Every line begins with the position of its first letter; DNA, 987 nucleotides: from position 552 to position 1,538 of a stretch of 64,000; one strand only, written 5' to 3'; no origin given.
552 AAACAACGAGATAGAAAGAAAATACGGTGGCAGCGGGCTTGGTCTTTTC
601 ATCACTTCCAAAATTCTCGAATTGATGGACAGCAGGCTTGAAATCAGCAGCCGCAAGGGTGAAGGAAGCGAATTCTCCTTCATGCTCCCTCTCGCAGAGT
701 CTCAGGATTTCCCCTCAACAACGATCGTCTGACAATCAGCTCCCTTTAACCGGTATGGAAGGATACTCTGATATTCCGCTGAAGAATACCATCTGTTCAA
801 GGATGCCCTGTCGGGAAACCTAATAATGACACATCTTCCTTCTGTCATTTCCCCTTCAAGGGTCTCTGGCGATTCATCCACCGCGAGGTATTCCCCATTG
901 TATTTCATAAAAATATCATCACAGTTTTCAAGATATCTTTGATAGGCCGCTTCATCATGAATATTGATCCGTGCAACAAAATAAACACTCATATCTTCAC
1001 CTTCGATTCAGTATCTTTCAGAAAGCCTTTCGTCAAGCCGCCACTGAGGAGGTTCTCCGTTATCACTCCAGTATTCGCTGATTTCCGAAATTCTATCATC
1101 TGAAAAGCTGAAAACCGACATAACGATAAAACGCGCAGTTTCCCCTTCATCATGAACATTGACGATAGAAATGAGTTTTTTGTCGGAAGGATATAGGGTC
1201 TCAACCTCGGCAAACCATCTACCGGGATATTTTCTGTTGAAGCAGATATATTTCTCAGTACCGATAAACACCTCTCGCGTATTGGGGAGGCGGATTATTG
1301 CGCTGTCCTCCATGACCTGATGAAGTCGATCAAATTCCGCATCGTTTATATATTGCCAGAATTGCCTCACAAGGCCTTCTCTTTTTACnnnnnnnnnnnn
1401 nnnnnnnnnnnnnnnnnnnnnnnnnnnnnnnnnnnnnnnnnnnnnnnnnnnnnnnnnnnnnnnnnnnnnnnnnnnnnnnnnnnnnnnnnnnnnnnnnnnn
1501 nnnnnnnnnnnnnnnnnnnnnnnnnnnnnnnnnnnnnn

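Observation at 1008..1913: PhaR-type DNA-binding domain fused to a SnoaL/NTF2-like domain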

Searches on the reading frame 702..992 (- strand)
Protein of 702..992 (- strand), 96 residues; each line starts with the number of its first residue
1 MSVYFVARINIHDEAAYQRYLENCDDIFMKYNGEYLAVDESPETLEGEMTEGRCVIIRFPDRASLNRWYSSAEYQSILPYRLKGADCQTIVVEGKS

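Call 3: search_protein_families(library=pfam, proteins=[window:702-992:-], max_evalue=1)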
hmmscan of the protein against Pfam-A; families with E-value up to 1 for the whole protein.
window:702-992:- (96 aa): 1 family
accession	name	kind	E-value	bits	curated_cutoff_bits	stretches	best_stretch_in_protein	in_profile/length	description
PF07045.17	DUF1330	-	7.3e-27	94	23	1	2-94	1-93/94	Domain of unknown function (DUF1330)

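Call 4: search_protein_families(library=ncbifam, proteins=[window:702-992:-], max_evalue=1)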
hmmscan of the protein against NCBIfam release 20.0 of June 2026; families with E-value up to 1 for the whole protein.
window:702-992:- (96 aa): 0 families

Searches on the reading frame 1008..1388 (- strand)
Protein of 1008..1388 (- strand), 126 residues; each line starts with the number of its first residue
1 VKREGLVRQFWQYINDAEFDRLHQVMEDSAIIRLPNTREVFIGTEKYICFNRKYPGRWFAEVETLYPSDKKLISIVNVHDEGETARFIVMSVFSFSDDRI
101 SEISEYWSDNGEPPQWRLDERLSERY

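Call 79: search_solved_structures(query=A5, max_evalue=1, show_alignments=2)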
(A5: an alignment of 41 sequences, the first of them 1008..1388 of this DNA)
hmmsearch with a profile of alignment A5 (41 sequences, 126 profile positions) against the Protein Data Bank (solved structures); distinct sequences matched with E-value up to 1: 21.
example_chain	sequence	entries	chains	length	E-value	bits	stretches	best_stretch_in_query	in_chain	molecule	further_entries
4lmi_A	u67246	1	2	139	2.5e-17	66.1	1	3-119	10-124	Uncharacterized protein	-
3en8_A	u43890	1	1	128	1.4e-12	50.8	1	5-120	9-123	uncharacterized NTF-2 like protein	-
3i0y_A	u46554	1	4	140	0.0013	21.8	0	5-68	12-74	Putative polyketide cyclase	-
8uqf_A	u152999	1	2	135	0.0018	21.4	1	6-95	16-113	designed cortisol-binding protein hcy129_mpnn5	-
6p44_A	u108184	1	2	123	0.0021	21.1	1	2-110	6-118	SnoaL-like domain protein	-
5cxo_A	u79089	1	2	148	0.0032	20.6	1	2-110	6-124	Epoxide hydrolase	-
6p3l_A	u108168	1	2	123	0.0044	20.1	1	2-110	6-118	SnoaL-like domain protein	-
3lyg_A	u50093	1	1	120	0.0053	19.8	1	2-102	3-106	NTF2-like protein of unknown function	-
3f8h_A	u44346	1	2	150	0.011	18.8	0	82-108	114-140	putative polyketide cyclase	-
3f7x_A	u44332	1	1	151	0.051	16.7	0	1-67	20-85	Putative polyketide cyclase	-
4kvh_A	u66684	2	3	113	0.071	16.2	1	1-104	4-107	Ketosteroid isomerase fold protein Hmuk_0747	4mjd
3f40_A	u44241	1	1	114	0.087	15.9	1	3-107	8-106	uncharacterized NTF2-like protein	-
3dmc_A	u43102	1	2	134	0.17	14.9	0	92-112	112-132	NTF2-like Protein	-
6hnl_A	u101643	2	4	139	0.33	14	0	4-37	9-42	Putative polyketide cyclase IdmH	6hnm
9gol_A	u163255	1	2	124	0.43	13.7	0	59-108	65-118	Limonene epoxide hydrolase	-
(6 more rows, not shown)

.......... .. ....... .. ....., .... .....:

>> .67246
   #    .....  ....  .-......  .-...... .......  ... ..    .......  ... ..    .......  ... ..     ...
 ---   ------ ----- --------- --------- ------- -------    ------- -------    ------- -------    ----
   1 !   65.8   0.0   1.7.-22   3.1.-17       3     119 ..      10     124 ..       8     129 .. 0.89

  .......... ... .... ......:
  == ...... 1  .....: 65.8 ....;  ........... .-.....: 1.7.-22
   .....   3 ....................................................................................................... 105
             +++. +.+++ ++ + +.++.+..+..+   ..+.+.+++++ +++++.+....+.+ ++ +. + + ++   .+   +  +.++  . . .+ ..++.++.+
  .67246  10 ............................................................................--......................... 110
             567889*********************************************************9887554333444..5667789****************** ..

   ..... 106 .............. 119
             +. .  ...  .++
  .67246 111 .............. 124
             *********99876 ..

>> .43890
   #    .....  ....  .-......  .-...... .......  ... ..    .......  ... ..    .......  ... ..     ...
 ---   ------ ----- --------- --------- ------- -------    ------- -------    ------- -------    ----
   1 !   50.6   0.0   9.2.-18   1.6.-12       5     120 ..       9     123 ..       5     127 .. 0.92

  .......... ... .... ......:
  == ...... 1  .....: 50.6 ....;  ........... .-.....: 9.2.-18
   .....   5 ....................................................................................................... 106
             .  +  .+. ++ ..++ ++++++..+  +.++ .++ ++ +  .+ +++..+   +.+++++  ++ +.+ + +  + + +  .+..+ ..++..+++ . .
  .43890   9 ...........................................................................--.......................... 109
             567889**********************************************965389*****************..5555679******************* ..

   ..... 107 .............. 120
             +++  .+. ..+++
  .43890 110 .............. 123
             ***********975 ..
